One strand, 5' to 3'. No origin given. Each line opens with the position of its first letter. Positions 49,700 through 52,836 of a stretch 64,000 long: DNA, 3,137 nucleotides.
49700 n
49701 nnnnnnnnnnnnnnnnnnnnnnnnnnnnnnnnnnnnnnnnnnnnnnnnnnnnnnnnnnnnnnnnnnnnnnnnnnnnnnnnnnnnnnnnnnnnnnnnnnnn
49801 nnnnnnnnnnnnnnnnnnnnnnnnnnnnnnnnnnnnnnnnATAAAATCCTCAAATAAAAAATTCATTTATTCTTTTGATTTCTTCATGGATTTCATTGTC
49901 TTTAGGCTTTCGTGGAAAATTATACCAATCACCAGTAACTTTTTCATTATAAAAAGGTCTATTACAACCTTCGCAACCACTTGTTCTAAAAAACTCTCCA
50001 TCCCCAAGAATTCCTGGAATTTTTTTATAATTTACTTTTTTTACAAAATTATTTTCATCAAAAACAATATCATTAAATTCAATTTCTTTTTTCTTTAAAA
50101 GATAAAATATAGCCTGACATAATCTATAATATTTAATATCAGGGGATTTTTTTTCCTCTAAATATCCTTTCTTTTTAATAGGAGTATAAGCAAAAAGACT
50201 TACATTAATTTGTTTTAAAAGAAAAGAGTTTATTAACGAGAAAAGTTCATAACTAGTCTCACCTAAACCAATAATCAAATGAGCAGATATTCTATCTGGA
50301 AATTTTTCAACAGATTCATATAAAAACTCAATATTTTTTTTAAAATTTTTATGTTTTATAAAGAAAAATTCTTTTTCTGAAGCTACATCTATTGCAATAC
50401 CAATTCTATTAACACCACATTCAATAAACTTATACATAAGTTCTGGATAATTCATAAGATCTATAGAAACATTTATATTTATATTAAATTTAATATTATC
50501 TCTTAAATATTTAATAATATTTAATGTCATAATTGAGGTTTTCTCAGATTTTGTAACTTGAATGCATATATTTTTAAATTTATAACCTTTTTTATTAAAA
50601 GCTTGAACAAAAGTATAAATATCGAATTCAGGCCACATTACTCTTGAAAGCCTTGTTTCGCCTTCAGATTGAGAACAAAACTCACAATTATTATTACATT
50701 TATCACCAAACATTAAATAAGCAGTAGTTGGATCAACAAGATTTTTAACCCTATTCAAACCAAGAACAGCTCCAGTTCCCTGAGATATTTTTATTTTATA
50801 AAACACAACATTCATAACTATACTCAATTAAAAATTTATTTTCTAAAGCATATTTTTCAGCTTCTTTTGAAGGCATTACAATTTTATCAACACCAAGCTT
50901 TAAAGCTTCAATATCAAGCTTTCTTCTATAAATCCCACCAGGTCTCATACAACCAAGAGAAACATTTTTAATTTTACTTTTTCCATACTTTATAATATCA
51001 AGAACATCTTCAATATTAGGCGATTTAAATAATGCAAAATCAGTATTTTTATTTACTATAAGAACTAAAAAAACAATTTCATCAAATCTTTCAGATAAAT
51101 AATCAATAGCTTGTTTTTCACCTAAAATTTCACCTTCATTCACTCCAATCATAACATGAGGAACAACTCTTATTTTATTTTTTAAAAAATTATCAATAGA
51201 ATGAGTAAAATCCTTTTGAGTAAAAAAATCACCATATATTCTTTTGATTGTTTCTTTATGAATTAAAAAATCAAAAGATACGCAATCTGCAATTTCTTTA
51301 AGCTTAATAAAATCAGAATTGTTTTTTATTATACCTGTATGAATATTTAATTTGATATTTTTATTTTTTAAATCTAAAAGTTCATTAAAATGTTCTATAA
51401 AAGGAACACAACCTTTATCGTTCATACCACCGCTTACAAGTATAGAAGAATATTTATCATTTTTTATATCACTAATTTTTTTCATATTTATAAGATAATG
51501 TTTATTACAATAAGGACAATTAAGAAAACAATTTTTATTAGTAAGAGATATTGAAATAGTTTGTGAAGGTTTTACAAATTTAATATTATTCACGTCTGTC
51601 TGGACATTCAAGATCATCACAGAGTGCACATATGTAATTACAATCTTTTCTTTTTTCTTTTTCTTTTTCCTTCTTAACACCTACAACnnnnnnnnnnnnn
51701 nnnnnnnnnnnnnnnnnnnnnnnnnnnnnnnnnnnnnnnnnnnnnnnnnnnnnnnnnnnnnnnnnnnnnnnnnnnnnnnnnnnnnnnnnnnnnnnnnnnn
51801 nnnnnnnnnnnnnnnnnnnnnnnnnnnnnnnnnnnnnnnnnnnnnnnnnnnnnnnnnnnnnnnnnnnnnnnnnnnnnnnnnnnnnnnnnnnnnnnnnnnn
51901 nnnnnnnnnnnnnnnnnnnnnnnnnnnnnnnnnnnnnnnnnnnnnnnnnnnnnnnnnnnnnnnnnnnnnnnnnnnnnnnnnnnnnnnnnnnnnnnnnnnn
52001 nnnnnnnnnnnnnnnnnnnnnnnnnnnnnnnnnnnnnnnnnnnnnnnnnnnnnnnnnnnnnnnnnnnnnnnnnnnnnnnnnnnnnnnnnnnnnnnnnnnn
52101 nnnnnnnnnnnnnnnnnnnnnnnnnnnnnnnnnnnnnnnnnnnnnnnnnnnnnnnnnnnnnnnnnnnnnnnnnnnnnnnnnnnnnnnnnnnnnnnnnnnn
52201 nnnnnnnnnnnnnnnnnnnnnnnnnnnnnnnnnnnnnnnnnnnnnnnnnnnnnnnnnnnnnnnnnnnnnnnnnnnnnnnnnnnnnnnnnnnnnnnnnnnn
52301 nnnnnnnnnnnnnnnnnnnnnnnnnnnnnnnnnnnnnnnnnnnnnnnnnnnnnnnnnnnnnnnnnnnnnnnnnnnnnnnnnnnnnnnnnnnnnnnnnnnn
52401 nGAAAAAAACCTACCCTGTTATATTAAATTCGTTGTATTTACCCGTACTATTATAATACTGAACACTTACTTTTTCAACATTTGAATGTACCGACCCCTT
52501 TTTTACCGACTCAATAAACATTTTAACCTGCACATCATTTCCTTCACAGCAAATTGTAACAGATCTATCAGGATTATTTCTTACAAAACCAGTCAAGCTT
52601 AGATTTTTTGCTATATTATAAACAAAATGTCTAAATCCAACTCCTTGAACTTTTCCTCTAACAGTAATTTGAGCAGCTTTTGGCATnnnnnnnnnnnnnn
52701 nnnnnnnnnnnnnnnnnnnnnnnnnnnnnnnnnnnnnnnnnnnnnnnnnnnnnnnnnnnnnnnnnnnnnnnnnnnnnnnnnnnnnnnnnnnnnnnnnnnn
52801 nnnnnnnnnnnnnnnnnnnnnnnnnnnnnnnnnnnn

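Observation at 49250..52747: Orphan BMC shell gene co-transcribed with a LipS1/LipS2-type radical SAM pair, acylphosphatase and a cyclodeaminase domain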

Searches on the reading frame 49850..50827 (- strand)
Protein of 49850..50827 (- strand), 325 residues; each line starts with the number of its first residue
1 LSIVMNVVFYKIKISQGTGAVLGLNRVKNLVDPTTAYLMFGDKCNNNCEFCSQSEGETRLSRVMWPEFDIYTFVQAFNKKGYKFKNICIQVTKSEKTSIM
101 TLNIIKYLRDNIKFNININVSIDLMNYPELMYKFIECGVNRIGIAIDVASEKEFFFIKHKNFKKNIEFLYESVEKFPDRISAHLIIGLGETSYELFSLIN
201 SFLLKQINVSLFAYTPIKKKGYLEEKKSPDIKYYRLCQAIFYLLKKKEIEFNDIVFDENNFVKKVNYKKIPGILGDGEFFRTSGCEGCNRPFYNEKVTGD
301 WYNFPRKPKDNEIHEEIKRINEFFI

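Call 3: search_protein_families(library=pfam, proteins=[window:49850-50827:-], max_evalue=0.01)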
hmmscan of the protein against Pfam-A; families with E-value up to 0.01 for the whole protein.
window:49850-50827:- (325 aa): 1 family
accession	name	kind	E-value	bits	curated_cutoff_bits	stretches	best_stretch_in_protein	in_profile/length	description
PF04055.27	Radical_SAM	-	8.6e-09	36.2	29.5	1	40-190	3-154/166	Radical SAM superfamily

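Call 4: search_protein_families(library=ncbifam, proteins=[window:49850-50827:-], max_evalue=0.01)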
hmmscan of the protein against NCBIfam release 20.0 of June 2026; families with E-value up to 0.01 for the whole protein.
window:49850-50827:- (325 aa): 13 families
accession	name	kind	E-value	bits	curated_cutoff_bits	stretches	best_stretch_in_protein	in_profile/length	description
NF053743.1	LipS2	equivalog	3e-86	289.5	270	1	12-305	1-292/292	LipS2 family lipoyl synthase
TIGR00433.2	bioB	equivalog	3.1e-07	30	225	1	43-221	50-228/307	biotin synthase BioB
TIGR02668.1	moaA_archaeal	equivalog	8e-05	21.8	325.25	1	41-217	17-189/303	GTP 3',8-cyclase MoaA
NF004019.1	PRK05481.1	subfamily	9.9e-05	21.8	203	1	33-206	46-218/286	lipoyl synthase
TIGR04317.1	W_rSAM_matur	equivalog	0.00021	20.6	380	1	33-170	3-134/349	tungsten cofactor oxidoreductase radical SAM maturase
NF001199.0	PRK00164.2-1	equivalog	0.00023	20.4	231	1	41-166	19-139/308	GTP 3',8-cyclase MoaA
TIGR02666.1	moaA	equivalog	0.00046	19.2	284.05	1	41-290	17-265/336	GTP 3',8-cyclase MoaA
TIGR04100.1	rSAM_pair_X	hypoth_equivalog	0.0011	18.6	262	1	36-178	10-155/197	TIGR04100 family radical SAM protein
TIGR00510.1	lipA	equivalog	0.0023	17.3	310.25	0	32-208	61-237/302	lipoyl synthase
NF038332.1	rSAM_rare_HxsC4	exception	0.003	16.8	500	1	38-148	18-124/335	radical SAM protein HxsC4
NF009544.0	PRK12928.1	subfamily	0.004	16.5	210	0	31-57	63-89/300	lipoyl synthase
TIGR03977.1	rSAM_pair_HxsC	equivalog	0.0063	15.4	267.9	0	36-59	27-50/292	His-Xaa-Ser system radical SAM maturase HxsC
NF053790.1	LplA_LipA_fuse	exception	0.0085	14.7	800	0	31-204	376-546/606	bifunctional lipoate--protein ligase/lipoyl synthase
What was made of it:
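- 49850..50815 (-): lipS2 (321 aa from ATG 50815); overlaps lipS1 by 20 nt. NF053743 at 289.5 bits, above the 270 cut-off (call 4).
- Checked: LipS2, 50815-49850: NF053743, 289.5 bits against a cut-off of 270 (call 4).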

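Call 69: search_solved_structures(query=window:49850-50827:-, max_evalue=0.01)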
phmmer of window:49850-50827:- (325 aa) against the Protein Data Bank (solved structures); distinct sequences matched with E-value up to 0.01: 1.
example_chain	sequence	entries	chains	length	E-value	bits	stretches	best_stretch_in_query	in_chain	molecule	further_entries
8vdw_A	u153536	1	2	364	0.00053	22.4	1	39-210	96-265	Biotin synthase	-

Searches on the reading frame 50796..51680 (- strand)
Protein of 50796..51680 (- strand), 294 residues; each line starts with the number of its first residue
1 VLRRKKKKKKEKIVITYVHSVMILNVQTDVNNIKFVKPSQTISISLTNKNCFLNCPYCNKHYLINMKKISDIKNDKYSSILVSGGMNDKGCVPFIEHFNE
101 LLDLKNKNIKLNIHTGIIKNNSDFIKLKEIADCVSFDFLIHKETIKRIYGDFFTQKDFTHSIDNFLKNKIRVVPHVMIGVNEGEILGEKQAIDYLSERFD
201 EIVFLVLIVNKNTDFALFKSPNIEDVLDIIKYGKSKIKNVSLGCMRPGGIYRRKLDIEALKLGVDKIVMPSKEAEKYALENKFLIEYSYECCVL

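Call 3: search_protein_families(library=pfam, proteins=[window:50796-51680:-], max_evalue=0.01)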
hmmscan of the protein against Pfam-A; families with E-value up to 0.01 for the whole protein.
window:50796-51680:- (294 aa): 0 families

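Call 4: search_protein_families(library=ncbifam, proteins=[window:50796-51680:-], max_evalue=0.01)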
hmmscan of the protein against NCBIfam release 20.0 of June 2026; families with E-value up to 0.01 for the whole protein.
window:50796-51680:- (294 aa): 1 family
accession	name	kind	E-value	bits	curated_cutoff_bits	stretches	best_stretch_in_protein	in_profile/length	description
NF053742.1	LipS1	equivalog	5.3e-74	249.2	230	1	35-292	1-268/268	LipS1 family lipoyl synthase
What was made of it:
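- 50796..51617 (-): lipS1 (273 aa from ATG 51617); the start lies 32 nt inside the BMC gene. NF053742 at 249.2 bits, above the 230 cut-off (call 4).
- Checked: LipS1, 51617-50796: NF053742, 249.2 bits against a cut-off of 230 (call 4).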

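Call 19: find_related_loci(query=window:50796-51614:-, collection=genome_contigs, flank=6000)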
Query window:50796-51614:- (272 aa) in genome_contigs; peptide patterns used: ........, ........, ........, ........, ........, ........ (x = any residue, [..] = any of these).
177 stretches matched a pattern, but none encodes a relative of the query by tblastn (E <= 1e-3).

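Call 20: find_homologous_proteins(query=window:50796-51614:-)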
Query window:50796-51614:- (272 aa): 61 proteins with E <= 0.001 among 1190 candidates.
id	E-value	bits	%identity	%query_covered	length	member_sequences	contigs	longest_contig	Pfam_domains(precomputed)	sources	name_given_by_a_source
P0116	1.4e-170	584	100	97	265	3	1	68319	-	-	-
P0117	2.7e-72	262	50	100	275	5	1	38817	-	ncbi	-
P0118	4.6e-55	205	46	96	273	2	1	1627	PF04055.28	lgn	-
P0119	4.9e-53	199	45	97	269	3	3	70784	-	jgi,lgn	jgi:hypothetical protein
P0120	2.1e-52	197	42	97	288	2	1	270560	-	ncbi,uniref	ncbi:radical SAM protein [Tepidibacter sp. Z1-5]|uniref:radical SAM protein n=1 Tax=Tepidibacter sp.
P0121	2.7e-52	196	45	97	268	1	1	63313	-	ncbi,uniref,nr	ncbi:radical SAM protein [Marinitoga sp. 38H-ov]|uniref:radical SAM protein n=1 Tax=Marinitoga sp. 3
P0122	4.9e-52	195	41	97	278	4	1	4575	PF04055.28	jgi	jgi:uncharacterized radical SAM superfamily protein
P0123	2.2e-51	193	45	96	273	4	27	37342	PF04055.28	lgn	-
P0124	9.0e-50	188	43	96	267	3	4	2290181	-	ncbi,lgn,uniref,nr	ncbi:biotin synthetase-like uncharacterized protein [Marinitoga piezophila KA3]|uniref:Biotin synthe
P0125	5.3e-49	185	41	97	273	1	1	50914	-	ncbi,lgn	ncbi:MAG: radical SAM protein [Thermotogota bacterium]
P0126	1.4e-47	181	42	97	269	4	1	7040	-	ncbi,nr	ncbi:MAG: radical SAM protein [Marinitoga sp. 4572_148]|nr:MAG: radical SAM protein [Marinitoga sp. 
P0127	2.3e-47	180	42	97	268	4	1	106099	-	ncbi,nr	ncbi:radical SAM protein [Marinitoga sp. 1154]|nr:radical SAM protein [Marinitoga sp. 1154]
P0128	5.5e-47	179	39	97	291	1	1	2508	-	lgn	-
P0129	2.0e-46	177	43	93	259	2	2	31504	-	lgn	-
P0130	2.6e-46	177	40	97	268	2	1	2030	-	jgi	jgi:uncharacterized radical SAM superfamily protein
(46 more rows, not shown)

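Call 25: find_related_loci(query=A3, collection=genome_contigs, flank=7000)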
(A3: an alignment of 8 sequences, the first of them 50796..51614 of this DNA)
Query A3 (272 aa) in genome_contigs; peptide patterns used: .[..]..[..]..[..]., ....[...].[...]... (x = any residue, [..] = any of these).
512 stretches matched a pattern; 476 encode a relative of the query (tblastn E <= 1e-3); the best 80 are kept; 80 distinct loci.
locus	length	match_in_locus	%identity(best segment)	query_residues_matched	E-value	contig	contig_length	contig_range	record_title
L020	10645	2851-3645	45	4-272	3e-67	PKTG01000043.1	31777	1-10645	MAG: Candidatus Muiribacterium halophilum isolate BM706 sc_873, whole genome shotgun sequence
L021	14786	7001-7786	39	11-272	4e-62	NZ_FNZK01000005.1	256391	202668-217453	Propionispira arboris strain DSM 2179, whole genome shotgun sequence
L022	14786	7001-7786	40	11-272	1e-59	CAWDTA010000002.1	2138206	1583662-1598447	MAG: uncultured Veillonellaceae bacterium isolate MFD04492.bin.4.99 genome assembly, contig: contig_30121, whole genome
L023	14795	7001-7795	37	9-271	1e-59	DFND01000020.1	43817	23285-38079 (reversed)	MAG TPA_asm: Firmicutes bacterium UBA3576 UBA3576_contig_5, whole genome shotgun sequence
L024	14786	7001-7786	39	11-272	2e-58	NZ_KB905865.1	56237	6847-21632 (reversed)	Propionispira raffinosivorans DSM 20765 F606DRAFT_scaffold00027.27, whole genome shotgun sequence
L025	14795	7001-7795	39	11-272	1e-57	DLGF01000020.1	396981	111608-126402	MAG TPA_asm: Sporomusaceae bacterium UBA7701 UBA7701_contig_163, whole genome shotgun sequence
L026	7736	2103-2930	41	5-272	1e-57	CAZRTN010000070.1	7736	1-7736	MAG TPA_asm: uncultured Thermotogaceae bacterium isolate binchicken_co13_399 genome assembly, contig: NODE_15741_length_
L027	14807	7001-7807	43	9-272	1e-57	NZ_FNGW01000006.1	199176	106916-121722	Romboutsia lituseburensis DSM 797, whole genome shotgun sequence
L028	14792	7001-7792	39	9-272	2e-57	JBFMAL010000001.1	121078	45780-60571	MAG: Bacillota bacterium isolate MAG137 MAG137_1, whole genome shotgun sequence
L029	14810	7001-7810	36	12-272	4e-57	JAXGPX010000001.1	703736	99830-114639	MAG: Bacillota bacterium isolate AnMBR.bin312 bin312_1, whole genome shotgun sequence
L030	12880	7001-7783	37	11-271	5e-57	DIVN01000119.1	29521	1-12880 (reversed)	MAG TPA_asm: Anaerolineales bacterium UBA6131 UBA6131_contig_8544, whole genome shotgun sequence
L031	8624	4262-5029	40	11-272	5e-57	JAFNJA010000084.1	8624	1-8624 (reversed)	MAG: Candidatus Brockarchaeota archaeon isolate JZ-2.bins.136 NODE_84_length_8624_cov_0.904201, whole genome shotgun seq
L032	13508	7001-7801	38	11-272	4e-57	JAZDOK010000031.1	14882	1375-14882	MAG: bacterium isolate MEGAHIT-group-0.768 k141_5694632, whole genome shotgun sequence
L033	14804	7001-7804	42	10-272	5e-57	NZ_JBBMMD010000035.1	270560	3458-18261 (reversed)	Tepidibacter sp. Z1-5 soapdenovo_K_105_35, whole genome shotgun sequence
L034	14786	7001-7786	38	11-272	5e-57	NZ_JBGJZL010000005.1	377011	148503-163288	Pelosinus sp. sgz500959 Scaffold5, whole genome shotgun sequence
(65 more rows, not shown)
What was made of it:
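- Tried and rejected: An 8-sequence alignment worked (call 25).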

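Call 64: search_protein_families(library=pfam, alignment_id=A5, max_evalue=0.00001)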
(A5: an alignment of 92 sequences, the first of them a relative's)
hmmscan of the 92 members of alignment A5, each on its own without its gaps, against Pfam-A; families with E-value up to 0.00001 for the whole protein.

A. member 1, L021:5550-7001:+ (483 aa): 3 families
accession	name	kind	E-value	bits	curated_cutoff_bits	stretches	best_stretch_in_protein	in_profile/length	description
PF21478.3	GcvP2_C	-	1.7e-28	99.4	27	1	350-451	1-104/122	Glycine dehydrogenase, C-terminal domain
PF02347.22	GDC-P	-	1e-12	48.1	26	1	30-302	26-288/429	Glycine cleavage system P-protein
PF00266.25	Aminotran_5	-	3.1e-08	33.4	21.5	1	159-277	86-206/371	Aminotransferase class-V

B. families by the number of members that match (of 92 scanned): 36 families (the first 25 are shown)
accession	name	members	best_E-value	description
PF21478.3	GcvP2_C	32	6.5e-32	Glycine dehydrogenase, C-terminal domain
PF21948.1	LplA-B_cat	30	5.2e-50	Lipoyl protein ligase A/B catalytic domain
PF02347.22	GDC-P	30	6.7e-16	Glycine cleavage system P-protein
PF03099.24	BPL_LplA_LipB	28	1.8e-22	Biotin/lipoate A/B protein ligase family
PF00266.25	Aminotran_5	22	3.1e-08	Aminotransferase class-V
PF14574.11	RACo_C_ter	3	9.1e-108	C-terminal domain of RACo the ASKHA domain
PF17651.6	Raco_middle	3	5.7e-57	RACo middle region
PF25653.1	HMG-CoA_red_N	3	7.4e-26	Hydroxymethylglutaryl-CoA reductase, N-terminal domain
PF17650.6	RACo_linker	3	3.1e-23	RACo linker region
PF00111.32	Fer2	3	3.4e-12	2Fe-2S iron-sulfur cluster binding domain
PF13517.12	FG-GAP_3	2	3.2e-12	FG-GAP-like repeat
PF10437.14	Lip_prot_lig_C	2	1.7e-08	Bacterial lipoate protein ligase C-terminus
PF01839.29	FG-GAP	2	9.1e-08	FG-GAP repeat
PF00291.31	PALP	1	3.8e-72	Pyridoxal-phosphate dependent enzyme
PF07992.20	Pyr_redox_2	1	1.1e-68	Pyridine nucleotide-disulphide oxidoreductase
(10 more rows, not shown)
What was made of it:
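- In a sampled subset of the others, gcvPB is the upstream neighbour (32 ORFs) and LplA/B the downstream neighbour (30 ORFs), out of 92 flanking ORFs scanned (call 64).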

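Call 81: search_protein_families(library=pfam, proteins=[L020:4599-5111:+, L020:5108-6238:+], max_evalue=5)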
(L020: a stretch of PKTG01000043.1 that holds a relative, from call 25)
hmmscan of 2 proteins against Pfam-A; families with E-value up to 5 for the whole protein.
L020:4599-5111:+ (170 aa): 2 families
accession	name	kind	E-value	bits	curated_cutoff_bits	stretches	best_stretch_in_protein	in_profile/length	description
PF04961.17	FTCD_C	-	0.00068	19.8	24.5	1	6-161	1-170/182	Formiminotransferase-cyclodeaminase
PF10752.14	DUF2533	-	0.078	13.9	25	1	62-118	26-80/83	Protein of unknown function (DUF2533)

L020:5108-6238:+ (376 aa): 0 families

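Call 83: find_encoding_contigs(protein=P0117, flank=10000, max_places=2)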
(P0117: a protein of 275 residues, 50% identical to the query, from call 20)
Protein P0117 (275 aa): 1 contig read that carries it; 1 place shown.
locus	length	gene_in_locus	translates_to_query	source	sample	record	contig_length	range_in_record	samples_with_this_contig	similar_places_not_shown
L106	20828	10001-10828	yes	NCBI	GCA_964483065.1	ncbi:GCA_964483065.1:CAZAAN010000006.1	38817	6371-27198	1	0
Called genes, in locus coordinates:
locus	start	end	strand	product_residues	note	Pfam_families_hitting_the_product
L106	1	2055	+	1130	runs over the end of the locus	PF13476:AAA_23, PF13555:AAA_29 (weak), PF13558:SbcC_Walker_B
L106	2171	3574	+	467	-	PF07969:Amidohydro_3 (faint), PF01979:Amidohydro_1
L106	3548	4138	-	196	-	PF03167:UDG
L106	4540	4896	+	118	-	PF01740:STAS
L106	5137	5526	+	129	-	PF07963:N_methyl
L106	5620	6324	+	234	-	PF00005:ABC_tran, PF13304:AAA_21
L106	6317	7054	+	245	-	-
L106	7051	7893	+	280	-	-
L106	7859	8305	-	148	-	PF00460:Flg_bb_rod, PF06429:Flg_bbr_C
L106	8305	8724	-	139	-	PF00460:Flg_bb_rod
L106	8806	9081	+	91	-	PF00708:Acylphosphatase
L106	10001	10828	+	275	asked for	-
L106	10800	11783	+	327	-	PF04055:Radical_SAM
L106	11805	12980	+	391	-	-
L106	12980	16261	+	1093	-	PF02743:dCache_1, PF08448:PAS_4 (weak), PF13188:PAS_8 (weak), PF13426:PAS_9 (weak), PF00989:PAS (weak), PF13426:PAS_9 (weak), PF02518:HATPase_c, PF00072:Response_reg, +2 more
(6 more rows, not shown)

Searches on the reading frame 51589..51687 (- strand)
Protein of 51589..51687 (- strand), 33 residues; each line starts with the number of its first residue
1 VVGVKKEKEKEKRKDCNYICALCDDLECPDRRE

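Call 74: find_related_loci(query=A6, collection=genome_contigs, flank=6000)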
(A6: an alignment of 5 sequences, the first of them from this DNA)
Query A6 (33 aa) in genome_contigs; peptide patterns used: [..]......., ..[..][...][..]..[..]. (x = any residue, [..] = any of these).
17 stretches matched a pattern; 2 encode a relative of the query (tblastn E <= 1e-3); 2 distinct loci.
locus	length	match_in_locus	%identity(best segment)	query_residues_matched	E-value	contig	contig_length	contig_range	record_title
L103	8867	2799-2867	78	11-33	8e-11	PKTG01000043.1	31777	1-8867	MAG: Candidatus Muiribacterium halophilum isolate BM706 sc_873, whole genome shotgun sequence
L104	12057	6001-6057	84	15-33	2e-10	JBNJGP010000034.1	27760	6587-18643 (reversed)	MAG: Candidatus Muiribacteriota bacterium isolate Y22_30dBSe2.bin.75 NODE_764_length_27760_cov_13.159575, whole genome s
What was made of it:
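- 51586..51645 (-): Near-invariant C-terminal tetra-cysteine tail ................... plus stop codon. Spacing is CX3CX2CX4CP, a PduK-type motif variant. Among 185,579 species genomes the motif was found only in Muiribacteriota (call 74).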

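Call 81: search_protein_families(library=pfam, proteins=[L104:7798-9042:+], max_evalue=5)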
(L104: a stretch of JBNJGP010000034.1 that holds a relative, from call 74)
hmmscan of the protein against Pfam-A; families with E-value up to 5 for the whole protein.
L104:7798-9042:+ (414 aa): 1 family
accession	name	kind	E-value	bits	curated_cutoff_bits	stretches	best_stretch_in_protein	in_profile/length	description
PF15899.11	BNR_6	-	0.11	13.1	27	1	271-281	2-12/14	BNR-Asp box repeat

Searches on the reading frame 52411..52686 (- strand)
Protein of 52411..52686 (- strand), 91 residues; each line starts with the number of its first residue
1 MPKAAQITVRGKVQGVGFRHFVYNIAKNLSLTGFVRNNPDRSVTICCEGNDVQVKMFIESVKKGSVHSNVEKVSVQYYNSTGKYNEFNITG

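Call 3: search_protein_families(library=pfam, proteins=[window:52411-52686:-], max_evalue=0.01)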
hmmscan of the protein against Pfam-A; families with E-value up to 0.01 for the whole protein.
window:52411-52686:- (91 aa): 1 family
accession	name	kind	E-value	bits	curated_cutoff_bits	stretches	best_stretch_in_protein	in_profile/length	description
PF00708.24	Acylphosphatase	-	6e-26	91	22.5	1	6-89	2-85/85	Acylphosphatase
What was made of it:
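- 52411..52686 (-): acyP: stand-alone acylphosphatase, 91 aa, first gene of the cluster. PF00708 at 91 bits, full length (call 3).
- Checked: acyP, 52686-52411: PF00708, 91 bits (call 3).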

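Call 4: search_protein_families(library=ncbifam, proteins=[window:52411-52686:-], max_evalue=0.01)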
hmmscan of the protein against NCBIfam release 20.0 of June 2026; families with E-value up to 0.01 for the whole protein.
window:52411-52686:- (91 aa): 30 families (the best 25 are shown)
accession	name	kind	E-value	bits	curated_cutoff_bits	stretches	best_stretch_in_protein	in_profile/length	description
NF010995.0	PRK14420.1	equivalog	1.2e-21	77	110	1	5-90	4-89/91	acylphosphatase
NF011020.0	PRK14449.1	equivalog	2e-21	75.7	103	1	1-89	1-89/90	acylphosphatase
NF011019.0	PRK14448.1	equivalog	3.5e-21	75.1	100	1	6-89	5-88/90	acylphosphatase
NF011009.0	PRK14435.1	equivalog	1.6e-19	69.8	119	1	3-89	2-87/90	acylphosphatase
NF011007.0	PRK14433.1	equivalog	3.3e-19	68.9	100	1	8-88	7-86/88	acylphosphatase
NF011003.0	PRK14429.1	equivalog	9e-19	67.3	90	1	5-90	4-89/91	acylphosphatase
NF011012.0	PRK14440.1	equivalog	9.8e-19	67.4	103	1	5-88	5-88/90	acylphosphatase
NF011011.0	PRK14438.1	equivalog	2.3e-18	66.1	109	1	5-89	5-89/91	acylphosphatase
NF011017.0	PRK14445.1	equivalog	2.4e-18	66.2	97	1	2-89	3-90/92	acylphosphatase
NF010999.0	PRK14425.1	equivalog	4.1e-17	62.1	106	1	3-90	6-93/94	acylphosphatase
NF011000.0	PRK14426.1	equivalog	7.1e-17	61.2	89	1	5-89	6-91/92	acylphosphatase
TIGR00143.1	hypF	equivalog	2.8e-16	58.8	466.1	1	7-90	1-82/741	carbamoyltransferase HypF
NF011001.0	PRK14427.1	equivalog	4.8e-16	59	100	1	8-89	22-103/105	acylphosphatase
NF011021.0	PRK14450.1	equivalog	8.4e-16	57.7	109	1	6-89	5-89/91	acylphosphatase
NF010996.0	PRK14421.1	equivalog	3.7e-15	55.8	98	1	6-77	7-78/99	acylphosphatase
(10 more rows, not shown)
